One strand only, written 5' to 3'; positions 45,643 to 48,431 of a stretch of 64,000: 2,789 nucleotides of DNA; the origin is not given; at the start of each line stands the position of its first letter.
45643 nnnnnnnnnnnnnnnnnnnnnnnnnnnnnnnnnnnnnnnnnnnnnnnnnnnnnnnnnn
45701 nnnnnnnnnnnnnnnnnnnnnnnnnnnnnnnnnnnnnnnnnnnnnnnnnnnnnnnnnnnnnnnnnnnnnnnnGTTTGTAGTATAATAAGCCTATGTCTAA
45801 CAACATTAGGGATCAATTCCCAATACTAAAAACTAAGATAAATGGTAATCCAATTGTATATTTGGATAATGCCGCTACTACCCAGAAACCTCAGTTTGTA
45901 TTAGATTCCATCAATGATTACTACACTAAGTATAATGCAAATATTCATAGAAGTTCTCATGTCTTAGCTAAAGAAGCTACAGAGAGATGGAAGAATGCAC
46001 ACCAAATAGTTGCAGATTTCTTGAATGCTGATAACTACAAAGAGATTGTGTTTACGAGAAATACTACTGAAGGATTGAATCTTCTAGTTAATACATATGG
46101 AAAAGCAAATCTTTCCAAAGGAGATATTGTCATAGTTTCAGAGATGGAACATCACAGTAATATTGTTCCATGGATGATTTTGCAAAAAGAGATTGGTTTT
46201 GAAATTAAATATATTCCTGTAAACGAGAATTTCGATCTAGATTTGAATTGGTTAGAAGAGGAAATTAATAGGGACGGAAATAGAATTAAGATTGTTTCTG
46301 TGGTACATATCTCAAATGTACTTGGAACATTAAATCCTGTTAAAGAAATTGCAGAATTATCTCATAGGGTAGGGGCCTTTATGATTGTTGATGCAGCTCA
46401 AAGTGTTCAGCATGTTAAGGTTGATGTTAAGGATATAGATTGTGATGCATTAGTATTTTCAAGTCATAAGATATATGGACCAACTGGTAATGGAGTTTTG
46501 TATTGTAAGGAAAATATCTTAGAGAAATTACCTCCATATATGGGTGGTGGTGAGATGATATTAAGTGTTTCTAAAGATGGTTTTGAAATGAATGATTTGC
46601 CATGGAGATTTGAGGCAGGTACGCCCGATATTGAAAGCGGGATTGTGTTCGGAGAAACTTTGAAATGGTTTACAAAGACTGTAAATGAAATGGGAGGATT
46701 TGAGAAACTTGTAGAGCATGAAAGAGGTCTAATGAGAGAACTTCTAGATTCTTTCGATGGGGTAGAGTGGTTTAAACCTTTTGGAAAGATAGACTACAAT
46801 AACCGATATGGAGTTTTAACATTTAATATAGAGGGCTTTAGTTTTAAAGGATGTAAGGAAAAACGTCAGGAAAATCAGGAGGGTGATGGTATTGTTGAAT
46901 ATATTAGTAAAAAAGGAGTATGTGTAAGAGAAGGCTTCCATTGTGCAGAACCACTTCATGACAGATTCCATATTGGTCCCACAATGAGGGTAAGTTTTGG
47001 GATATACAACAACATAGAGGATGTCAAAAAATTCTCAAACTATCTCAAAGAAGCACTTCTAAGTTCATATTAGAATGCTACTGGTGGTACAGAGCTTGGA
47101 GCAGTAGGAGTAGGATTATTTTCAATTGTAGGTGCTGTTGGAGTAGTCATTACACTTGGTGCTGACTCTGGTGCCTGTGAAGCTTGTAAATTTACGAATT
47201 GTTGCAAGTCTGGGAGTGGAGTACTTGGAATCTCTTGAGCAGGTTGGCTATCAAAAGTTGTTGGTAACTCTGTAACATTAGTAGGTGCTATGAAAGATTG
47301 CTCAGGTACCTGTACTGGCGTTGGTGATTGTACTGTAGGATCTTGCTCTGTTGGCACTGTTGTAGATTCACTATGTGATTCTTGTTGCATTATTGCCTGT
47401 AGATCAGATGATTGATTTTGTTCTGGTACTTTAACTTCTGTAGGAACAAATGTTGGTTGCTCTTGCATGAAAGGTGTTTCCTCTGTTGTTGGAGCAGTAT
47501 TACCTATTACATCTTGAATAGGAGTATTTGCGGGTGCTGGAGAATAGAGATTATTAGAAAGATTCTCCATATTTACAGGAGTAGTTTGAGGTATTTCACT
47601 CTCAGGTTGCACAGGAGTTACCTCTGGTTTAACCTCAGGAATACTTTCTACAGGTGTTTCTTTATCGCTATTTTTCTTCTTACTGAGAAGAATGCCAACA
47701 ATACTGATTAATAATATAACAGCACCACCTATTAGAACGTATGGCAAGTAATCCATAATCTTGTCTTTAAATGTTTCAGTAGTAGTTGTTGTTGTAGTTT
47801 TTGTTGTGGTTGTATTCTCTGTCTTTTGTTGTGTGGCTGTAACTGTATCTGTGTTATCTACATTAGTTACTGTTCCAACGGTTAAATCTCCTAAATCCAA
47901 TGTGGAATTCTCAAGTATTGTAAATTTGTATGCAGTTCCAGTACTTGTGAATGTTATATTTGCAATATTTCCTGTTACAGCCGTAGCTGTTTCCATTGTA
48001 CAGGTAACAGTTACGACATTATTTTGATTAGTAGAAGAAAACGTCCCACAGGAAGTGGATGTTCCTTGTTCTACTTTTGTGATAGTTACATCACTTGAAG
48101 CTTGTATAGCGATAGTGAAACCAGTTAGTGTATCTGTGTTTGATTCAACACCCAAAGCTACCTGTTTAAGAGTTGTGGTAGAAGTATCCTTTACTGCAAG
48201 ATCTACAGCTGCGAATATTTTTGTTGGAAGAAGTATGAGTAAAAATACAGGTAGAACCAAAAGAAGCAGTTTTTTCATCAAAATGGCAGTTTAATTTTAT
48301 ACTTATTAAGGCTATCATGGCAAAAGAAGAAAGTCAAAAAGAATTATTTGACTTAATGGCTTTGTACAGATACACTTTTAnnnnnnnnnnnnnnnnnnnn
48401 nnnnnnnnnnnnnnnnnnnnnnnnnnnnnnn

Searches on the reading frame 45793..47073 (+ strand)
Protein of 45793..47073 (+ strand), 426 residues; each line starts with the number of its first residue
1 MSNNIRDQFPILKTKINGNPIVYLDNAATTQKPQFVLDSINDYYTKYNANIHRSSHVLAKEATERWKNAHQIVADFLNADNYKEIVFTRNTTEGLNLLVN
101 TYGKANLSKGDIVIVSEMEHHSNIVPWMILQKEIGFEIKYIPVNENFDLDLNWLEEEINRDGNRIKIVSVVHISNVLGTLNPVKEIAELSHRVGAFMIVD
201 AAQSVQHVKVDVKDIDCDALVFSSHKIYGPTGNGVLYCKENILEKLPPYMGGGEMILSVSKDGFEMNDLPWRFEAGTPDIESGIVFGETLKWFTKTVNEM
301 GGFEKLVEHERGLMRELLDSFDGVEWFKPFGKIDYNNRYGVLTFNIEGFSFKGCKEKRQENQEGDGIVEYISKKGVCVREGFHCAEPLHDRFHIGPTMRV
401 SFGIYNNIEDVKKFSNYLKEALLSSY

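Call 12: search_protein_families(library=pfam, proteins=[window:45793-47073:+], max_evalue=0.01)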
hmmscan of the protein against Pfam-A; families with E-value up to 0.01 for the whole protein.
window:45793-47073:+ (426 aa): 3 families
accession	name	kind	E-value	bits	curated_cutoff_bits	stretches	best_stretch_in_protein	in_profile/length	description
PF00266.25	Aminotran_5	-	2.2e-118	395.9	21.5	1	22-414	1-371/371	Aminotransferase class-V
PF01041.23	DegT_DnrJ_EryC1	-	0.00019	21.2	19.8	1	82-205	39-150/360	DegT/DnrJ/EryC1/StrS aminotransferase family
PF00282.25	Pyridoxal_deC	-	0.0025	17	27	1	134-203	165-237/375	Pyridoxal-dependent decarboxylase conserved domain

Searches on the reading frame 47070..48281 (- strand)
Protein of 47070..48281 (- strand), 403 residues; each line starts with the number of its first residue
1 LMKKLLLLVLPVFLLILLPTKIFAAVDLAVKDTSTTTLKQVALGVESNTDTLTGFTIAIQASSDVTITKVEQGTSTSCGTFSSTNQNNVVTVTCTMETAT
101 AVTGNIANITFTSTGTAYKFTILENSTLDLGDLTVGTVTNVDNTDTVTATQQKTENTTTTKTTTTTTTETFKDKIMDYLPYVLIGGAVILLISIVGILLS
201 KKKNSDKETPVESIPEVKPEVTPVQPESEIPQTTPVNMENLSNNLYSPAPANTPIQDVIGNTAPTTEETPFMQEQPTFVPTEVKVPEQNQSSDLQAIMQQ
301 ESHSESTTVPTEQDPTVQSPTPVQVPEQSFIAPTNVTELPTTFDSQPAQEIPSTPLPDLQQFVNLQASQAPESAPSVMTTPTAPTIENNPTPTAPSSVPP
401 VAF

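Call 12: search_protein_families(library=pfam, proteins=[window:47070-48281:-], max_evalue=0.01)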
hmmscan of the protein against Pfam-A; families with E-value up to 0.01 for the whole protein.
window:47070-48281:- (403 aa): 1 family
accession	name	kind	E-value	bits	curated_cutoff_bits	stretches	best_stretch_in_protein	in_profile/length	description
PF15345.11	TMEM51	-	0.0091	16.2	25.5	1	128-229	11-114/237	Transmembrane protein 51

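Call 52: search_protein_families(library=padloc, proteins=[window:47070-48281:-], max_evalue=0.01)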
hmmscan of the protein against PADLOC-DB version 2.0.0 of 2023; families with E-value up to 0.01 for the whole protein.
window:47070-48281:- (403 aa): 0 families
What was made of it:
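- On Defence-system Lon-like proteins (e.g. BrxL): No BrxL hit (call 52).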

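Call 53: search_protein_families(library=ncbifam, proteins=[window:47070-48281:-], max_evalue=0.01)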
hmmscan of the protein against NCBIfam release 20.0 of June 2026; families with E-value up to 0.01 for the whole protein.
window:47070-48281:- (403 aa): 2 families
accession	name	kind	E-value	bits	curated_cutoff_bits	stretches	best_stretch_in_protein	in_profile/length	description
TIGR03503.1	TIGR03503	hypoth_equivalog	0.0031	16.5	305.6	1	127-204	297-373/374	TIGR03503 family protein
TIGR03927.1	T7SS_EssA_Firm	equivalog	0.0035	17.2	32.45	1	155-203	102-150/151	type VII secretion protein EssA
